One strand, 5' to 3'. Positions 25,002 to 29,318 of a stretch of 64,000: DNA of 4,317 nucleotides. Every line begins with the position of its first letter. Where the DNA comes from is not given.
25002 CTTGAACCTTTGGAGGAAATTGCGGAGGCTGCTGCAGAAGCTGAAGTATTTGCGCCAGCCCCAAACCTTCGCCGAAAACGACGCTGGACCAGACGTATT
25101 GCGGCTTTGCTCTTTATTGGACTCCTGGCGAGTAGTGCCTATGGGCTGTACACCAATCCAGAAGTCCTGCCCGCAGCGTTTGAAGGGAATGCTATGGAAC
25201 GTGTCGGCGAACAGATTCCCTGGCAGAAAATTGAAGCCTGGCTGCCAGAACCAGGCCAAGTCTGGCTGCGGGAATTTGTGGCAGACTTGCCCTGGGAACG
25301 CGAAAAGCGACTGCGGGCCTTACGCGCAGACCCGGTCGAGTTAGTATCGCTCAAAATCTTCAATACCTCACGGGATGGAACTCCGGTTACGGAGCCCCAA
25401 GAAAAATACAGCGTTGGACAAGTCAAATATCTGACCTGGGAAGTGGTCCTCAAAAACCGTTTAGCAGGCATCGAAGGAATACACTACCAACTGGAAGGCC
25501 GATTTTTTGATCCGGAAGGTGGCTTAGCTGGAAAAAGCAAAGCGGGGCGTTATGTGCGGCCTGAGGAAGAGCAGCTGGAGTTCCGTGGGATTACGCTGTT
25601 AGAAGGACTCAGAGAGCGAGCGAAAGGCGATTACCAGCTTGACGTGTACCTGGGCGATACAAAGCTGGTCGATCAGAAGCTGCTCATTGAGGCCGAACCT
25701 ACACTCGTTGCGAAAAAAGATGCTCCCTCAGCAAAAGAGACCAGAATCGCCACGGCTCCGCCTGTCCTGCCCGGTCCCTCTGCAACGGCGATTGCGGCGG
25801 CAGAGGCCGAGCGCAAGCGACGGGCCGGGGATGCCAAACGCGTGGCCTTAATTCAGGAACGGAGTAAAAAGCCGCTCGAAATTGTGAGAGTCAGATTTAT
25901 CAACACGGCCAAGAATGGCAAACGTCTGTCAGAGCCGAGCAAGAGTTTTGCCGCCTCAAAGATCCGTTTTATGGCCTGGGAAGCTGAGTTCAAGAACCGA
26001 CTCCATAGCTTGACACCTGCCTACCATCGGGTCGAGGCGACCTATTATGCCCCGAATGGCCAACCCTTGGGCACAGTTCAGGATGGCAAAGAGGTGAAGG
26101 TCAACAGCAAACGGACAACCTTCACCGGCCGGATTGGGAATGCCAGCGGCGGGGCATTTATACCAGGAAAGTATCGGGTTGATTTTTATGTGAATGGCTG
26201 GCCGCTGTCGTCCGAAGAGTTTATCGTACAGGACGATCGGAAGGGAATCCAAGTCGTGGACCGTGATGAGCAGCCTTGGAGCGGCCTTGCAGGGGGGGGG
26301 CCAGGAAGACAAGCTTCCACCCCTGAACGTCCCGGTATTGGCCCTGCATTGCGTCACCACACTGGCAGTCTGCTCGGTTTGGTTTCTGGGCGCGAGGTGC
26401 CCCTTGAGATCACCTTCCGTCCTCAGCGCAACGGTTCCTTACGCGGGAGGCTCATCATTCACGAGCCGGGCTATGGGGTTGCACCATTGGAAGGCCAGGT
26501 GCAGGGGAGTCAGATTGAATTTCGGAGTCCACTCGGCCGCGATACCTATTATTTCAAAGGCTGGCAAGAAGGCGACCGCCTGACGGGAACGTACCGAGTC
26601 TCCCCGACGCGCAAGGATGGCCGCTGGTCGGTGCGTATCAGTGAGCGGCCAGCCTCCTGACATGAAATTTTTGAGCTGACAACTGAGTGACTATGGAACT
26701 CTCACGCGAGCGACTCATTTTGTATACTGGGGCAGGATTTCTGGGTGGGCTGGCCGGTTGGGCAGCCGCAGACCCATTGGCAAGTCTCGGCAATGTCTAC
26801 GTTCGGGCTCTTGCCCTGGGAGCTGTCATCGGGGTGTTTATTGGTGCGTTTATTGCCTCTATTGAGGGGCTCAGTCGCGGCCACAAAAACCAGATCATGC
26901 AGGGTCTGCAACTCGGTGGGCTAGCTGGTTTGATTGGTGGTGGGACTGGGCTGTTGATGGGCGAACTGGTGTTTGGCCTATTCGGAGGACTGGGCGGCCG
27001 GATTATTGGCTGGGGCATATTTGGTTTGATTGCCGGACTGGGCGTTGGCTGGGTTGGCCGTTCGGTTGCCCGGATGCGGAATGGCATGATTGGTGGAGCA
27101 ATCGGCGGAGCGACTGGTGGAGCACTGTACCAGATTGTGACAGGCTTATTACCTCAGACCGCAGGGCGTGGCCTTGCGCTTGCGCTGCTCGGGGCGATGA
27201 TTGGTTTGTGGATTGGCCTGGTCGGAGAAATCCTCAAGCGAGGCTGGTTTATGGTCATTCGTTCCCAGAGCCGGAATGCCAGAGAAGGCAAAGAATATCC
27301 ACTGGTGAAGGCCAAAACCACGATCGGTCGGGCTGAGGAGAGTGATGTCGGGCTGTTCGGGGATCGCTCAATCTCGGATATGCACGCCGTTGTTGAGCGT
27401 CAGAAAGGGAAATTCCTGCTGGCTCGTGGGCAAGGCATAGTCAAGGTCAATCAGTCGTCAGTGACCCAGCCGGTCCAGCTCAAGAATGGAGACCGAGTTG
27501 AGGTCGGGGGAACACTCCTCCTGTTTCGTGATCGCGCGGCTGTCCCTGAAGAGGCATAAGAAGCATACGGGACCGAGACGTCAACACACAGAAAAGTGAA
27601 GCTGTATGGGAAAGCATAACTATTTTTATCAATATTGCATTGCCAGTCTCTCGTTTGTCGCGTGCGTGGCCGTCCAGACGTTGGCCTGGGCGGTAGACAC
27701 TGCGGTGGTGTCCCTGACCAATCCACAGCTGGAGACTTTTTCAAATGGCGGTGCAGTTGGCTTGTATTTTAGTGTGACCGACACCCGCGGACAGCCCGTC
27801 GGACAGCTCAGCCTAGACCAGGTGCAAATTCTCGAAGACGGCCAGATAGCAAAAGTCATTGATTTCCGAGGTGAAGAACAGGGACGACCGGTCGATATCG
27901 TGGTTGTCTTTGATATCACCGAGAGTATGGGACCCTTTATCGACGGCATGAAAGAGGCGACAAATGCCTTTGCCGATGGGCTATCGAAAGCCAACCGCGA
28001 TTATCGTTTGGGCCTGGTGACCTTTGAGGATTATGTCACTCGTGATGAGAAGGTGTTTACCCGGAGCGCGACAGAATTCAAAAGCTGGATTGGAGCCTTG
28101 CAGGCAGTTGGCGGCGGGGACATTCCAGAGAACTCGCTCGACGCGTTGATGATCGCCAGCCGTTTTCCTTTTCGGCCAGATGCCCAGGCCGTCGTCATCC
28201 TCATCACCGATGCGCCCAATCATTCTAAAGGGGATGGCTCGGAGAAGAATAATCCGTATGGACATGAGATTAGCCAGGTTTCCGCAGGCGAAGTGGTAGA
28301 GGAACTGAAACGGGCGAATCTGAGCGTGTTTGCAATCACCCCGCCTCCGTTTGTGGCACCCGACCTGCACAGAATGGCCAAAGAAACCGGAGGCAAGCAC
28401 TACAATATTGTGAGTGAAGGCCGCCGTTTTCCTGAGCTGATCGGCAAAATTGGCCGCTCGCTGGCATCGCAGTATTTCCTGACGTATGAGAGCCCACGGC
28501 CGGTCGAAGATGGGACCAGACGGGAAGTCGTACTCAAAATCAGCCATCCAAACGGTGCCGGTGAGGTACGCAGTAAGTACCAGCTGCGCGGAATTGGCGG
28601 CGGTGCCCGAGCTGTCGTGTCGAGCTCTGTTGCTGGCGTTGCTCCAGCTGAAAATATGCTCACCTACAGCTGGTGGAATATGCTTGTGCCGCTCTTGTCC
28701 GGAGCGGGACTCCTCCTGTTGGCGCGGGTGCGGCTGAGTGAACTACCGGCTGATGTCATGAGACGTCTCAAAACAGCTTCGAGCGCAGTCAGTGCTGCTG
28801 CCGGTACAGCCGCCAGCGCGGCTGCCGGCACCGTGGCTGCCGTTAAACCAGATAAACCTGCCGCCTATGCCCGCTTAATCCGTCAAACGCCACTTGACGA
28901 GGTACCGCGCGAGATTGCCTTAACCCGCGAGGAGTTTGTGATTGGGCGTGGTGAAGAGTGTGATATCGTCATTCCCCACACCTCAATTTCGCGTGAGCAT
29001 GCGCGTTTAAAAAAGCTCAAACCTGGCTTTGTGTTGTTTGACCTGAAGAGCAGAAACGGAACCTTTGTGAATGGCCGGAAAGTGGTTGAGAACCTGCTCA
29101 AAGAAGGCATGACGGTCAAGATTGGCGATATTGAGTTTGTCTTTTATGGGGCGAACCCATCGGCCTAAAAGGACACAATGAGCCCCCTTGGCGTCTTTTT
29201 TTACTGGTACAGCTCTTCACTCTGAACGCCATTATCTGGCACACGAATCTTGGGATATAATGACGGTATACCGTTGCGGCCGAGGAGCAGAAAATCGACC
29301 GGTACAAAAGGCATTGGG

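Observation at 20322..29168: Compact six-gene vWA / FHA / pseudokinase-PP2C / STK signalling cluster with membrane-spanning components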

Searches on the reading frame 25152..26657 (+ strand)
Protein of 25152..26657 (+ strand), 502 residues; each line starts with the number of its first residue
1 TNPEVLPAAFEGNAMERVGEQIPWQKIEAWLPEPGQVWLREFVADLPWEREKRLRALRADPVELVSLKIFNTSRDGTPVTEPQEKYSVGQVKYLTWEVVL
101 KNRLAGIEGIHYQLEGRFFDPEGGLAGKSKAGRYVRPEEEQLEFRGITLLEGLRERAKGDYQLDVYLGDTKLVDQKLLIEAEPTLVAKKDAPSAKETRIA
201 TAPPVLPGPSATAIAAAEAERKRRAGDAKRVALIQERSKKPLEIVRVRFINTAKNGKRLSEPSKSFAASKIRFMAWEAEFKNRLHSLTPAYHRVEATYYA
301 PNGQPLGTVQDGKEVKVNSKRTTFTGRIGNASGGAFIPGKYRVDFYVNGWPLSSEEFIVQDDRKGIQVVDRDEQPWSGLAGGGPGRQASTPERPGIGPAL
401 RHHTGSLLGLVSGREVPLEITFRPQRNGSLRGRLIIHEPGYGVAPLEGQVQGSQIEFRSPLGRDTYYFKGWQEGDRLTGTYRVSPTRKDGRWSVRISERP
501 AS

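Call 30: find_homologous_proteins(query=window:25152-26657:+, max_evalue=0.00001)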
Query window:25152-26657:+ (502 aa): 149 proteins with E <= 0.00001 among 8000 candidates; the best 120 are listed.
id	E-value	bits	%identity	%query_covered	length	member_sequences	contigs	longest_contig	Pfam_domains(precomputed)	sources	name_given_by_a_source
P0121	0.0e+0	1129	100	100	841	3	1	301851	PF07714.24,PF00069.32,PF03109.23,PF01636.30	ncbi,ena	-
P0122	0.0e+0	1113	98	100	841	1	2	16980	PF07714.24,PF00069.32,PF03109.23,PF01636.30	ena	-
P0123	0.0e+0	1111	98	100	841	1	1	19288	PF07714.24,PF00069.32,PF03109.23,PF01636.30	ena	-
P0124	0.0e+0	1111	98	100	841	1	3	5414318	PF07714.24,PF00069.32,PF03109.23,PF01636.30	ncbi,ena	-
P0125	0.0e+0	1109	98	100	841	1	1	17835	PF07714.24,PF00069.32,PF03109.23,PF01636.30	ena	-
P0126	0.0e+0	1109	98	100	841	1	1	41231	PF07714.24,PF00069.32,PF03109.23,PF01636.30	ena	-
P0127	0.0e+0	1108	98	100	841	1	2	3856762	PF07714.24,PF00069.32,PF03109.23,PF01636.30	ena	-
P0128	0.0e+0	1108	98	100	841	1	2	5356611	PF07714.24,PF00069.32,PF03109.23,PF01636.30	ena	-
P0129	0.0e+0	1108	98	100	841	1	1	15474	PF07714.24,PF00069.32,PF03109.23,PF01636.30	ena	-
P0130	0.0e+0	1108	97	100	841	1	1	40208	PF07714.24,PF00069.32,PF03109.23,PF01636.30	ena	-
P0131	0.0e+0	1108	98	100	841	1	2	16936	PF07714.24,PF00069.32,PF03109.23,PF01636.30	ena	-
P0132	0.0e+0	1108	98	100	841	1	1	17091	PF07714.24,PF00069.32,PF03109.23,PF01636.30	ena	-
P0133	0.0e+0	1107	98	100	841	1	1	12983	PF07714.24,PF00069.32,PF03109.23,PF01636.30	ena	-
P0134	0.0e+0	1107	98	100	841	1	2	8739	PF07714.24,PF00069.32,PF03109.23,PF01636.30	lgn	-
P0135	0.0e+0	1107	97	100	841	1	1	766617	PF07714.24,PF00069.32,PF03109.23,PF01636.30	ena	-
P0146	0.0e+0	1104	97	100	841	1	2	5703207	PF07714.24,PF00069.32,PF03109.23,PF01636.30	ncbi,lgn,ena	-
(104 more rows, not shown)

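Call 31: list_cluster_members(proteins=[P0121, P0124, P0146, P0004, P0027])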
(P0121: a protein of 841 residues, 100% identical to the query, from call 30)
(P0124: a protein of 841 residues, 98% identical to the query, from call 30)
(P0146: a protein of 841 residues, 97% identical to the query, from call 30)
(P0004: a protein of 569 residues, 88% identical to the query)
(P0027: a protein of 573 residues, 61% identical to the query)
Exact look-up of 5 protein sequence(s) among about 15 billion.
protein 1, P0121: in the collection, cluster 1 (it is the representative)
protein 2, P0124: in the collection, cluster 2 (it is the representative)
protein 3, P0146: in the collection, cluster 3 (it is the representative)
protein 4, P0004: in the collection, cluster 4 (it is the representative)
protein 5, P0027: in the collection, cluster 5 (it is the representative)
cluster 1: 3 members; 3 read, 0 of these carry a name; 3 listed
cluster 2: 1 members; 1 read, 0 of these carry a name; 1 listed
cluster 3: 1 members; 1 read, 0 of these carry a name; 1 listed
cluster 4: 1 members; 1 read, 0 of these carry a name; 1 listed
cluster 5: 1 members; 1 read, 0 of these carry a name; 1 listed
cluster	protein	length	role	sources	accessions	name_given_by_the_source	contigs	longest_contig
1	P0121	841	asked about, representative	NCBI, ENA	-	-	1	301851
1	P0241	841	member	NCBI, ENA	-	-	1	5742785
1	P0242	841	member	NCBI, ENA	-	-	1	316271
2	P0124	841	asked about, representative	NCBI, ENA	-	-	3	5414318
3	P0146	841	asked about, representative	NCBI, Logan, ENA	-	-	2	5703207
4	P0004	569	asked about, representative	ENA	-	-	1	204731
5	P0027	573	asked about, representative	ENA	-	-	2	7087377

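Call 43: predict_structure(alignment_id=A3)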
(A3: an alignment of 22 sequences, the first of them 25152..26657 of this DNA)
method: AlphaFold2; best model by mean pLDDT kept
length: 502 residues; sequences in the alignment: 22
mean_pLDDT: 78.9   pTM: 0.37
mean pLDDT of the five models: 78.9, 76.0, 73.7, 71.5, 70.8
residues with pLDDT >= 90: 170; 70-90: 226; 50-70: 35; < 50: 71
segments of 3 or more residues with pLDDT < 50: 1-12, 184-209, 365-393, 499-502
pLDDT, mean of each block of 10 residues (from residue 1): 35 62 85 89 83 84 92 76 82 89 87 91 88 86 86 71 92 90 47 32 42 68 78 83 94 89 91 93 90 91 85 91 91 77 90 93 52 34 33 61 90 88 85 91 92 90 92 90 89 75 32
secondary structure, 60 per line:
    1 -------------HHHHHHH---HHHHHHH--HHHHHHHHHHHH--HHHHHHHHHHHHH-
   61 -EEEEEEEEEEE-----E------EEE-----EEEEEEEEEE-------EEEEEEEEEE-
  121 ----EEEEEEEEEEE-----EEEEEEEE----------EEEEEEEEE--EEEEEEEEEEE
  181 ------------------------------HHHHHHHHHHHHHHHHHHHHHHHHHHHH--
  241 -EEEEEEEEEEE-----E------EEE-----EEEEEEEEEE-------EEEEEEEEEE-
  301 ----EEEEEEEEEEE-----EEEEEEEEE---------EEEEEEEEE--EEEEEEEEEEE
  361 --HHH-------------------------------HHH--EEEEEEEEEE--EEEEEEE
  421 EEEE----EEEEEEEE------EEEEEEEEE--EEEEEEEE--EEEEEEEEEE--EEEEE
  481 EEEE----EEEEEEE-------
elements in order: H14-20 H24-30 H33-44 H47-59 E62-72 E85-87 E93-102 E110-119 E125-135 E141-148 E159-167 E170-180 H211-238 E242-252 E265-267 E273-282 E290-299 E305-315 E321-329 E339-347 E350-360 E402-411 E414-424 E429-436 E443-451 E454-461 E464-473 E476-484 E489-495

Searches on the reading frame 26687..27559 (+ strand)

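Call 4: search_protein_families(library=pfam, proteins=[window:26687-27559:+], max_evalue=0.01)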
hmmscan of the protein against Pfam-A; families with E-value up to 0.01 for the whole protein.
window:26687-27559:+ (290 aa): 2 families
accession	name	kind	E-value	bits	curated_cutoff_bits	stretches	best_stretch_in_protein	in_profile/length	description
PF16697.10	Yop-YscD_cpl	-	1.6e-09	38.3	33.2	1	200-282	8-92/94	Inner membrane component of T3SS, cytoplasmic domain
PF00498.31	FHA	-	3.7e-09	37.3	20.7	1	211-274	1-67/67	FHA domain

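Call 5: search_protein_families(library=ncbifam, proteins=[window:26687-27559:+], max_evalue=0.01)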
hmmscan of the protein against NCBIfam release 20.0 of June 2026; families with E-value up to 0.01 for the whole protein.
window:26687-27559:+ (290 aa): 3 families
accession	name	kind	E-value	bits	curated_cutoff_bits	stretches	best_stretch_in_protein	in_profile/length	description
NF049868.1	FhaB_Rv0019c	equivalog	5.9e-06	26.4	125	1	198-278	75-156/158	FHA domain-containing protein FhaB/FipA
TIGR03354.1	VI_FHA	hypoth_equivalog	1.2e-05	25.4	120.25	1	195-274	10-95/420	type VI secretion system-associated FHA domain protein TagH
NF041660.2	oxygluDhInhib_OdhI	equivalog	0.005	16.7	200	1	196-280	45-127/130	oxoglutarate dehydrogenase inhibitor Odhl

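Call 7: search_protein_families(library=padloc, proteins=[window:26687-27559:+], max_evalue=0.001)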
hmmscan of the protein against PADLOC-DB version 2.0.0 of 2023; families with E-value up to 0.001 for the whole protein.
window:26687-27559:+ (290 aa): 0 families

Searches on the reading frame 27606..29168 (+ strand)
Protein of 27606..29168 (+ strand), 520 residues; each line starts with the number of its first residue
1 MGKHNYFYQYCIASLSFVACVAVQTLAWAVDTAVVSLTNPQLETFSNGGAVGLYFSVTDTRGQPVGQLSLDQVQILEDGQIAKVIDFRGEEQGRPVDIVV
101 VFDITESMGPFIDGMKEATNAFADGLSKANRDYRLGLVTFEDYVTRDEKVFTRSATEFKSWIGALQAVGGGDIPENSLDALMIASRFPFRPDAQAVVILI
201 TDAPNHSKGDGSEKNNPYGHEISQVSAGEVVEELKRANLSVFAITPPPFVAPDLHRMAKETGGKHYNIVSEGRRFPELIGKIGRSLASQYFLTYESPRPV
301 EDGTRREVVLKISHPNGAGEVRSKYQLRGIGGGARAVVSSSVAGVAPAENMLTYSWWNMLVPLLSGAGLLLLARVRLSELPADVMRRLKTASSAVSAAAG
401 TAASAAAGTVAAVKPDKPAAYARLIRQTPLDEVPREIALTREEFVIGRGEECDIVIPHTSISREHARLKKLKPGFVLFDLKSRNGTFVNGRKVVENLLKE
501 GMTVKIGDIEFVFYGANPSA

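Call 4: search_protein_families(library=pfam, proteins=[window:27606-29168:+], max_evalue=0.01)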
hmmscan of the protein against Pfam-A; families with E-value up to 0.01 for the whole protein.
window:27606-29168:+ (520 aa): 7 families
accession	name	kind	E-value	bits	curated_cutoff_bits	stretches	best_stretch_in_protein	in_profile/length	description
PF00498.31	FHA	-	3.1e-19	69.6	20.7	1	445-507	2-67/67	FHA domain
PF16697.10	Yop-YscD_cpl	-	1.1e-13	51.6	33.2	1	436-514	11-91/94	Inner membrane component of T3SS, cytoplasmic domain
PF25106.1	VWA_4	-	1.4e-11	44.7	27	1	98-205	2-106/169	von Willebrand factor A domain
PF00092.34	VWA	-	1.7e-10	41.8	23.8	1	97-278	1-171/174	von Willebrand factor type A domain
PF00362.24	Integrin_beta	-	2.4e-08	34.4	24.8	1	151-212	89-154/248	Integrin beta chain VWA domain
PF13519.12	VWA_2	-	3.3e-06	28.1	27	1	98-203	1-106/107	von Willebrand factor type A domain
PF13768.12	VWA_3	-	0.0097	16.4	27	0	97-264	2-152/155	von Willebrand factor type A domain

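Call 5: search_protein_families(library=ncbifam, proteins=[window:27606-29168:+], max_evalue=0.01)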
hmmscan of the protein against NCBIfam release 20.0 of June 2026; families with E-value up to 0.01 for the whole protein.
window:27606-29168:+ (520 aa): 8 families
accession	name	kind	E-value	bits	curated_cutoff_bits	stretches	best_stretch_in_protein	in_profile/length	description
TIGR03436.1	acidobact_VWFA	subfamily_domain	4.7e-18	65.7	81.25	1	50-318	9-314/324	VWA domain-containing protein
NF049868.1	FhaB_Rv0019c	equivalog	2.7e-14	53.5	125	1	377-508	24-153/158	FHA domain-containing protein FhaB/FipA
NF052573.1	HisKinEspAMyxo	equivalog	3.7e-12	45.1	1400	1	406-509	10-114/755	serine histidine kinase EspA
NF041660.2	oxygluDhInhib_OdhI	equivalog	2.5e-10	40.3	200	1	436-514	50-128/130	oxoglutarate dehydrogenase inhibitor Odhl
TIGR03354.1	VI_FHA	hypoth_equivalog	2e-08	34.5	120.25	1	437-510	19-98/420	type VI secretion system-associated FHA domain protein TagH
NF052403.1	ESX1TransRegEspM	equivalog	1.6e-06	27.3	550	1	431-508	18-94/367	ESX-1 type VII secretion system transcriptional regulator EspM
NF033765.2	gliding_CglD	equivalog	2.2e-05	22.4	400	1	86-170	637-724/1124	adventurous gliding motility lipoprotein CglD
NF033760.1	gliding_GltG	equivalog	0.0012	17.5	650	1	445-511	27-94/650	adventurous gliding motility protein GltG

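Call 7: search_protein_families(library=padloc, proteins=[window:27606-29168:+], max_evalue=0.001)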
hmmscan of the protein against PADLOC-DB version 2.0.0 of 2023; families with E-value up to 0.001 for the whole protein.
window:27606-29168:+ (520 aa): 0 families
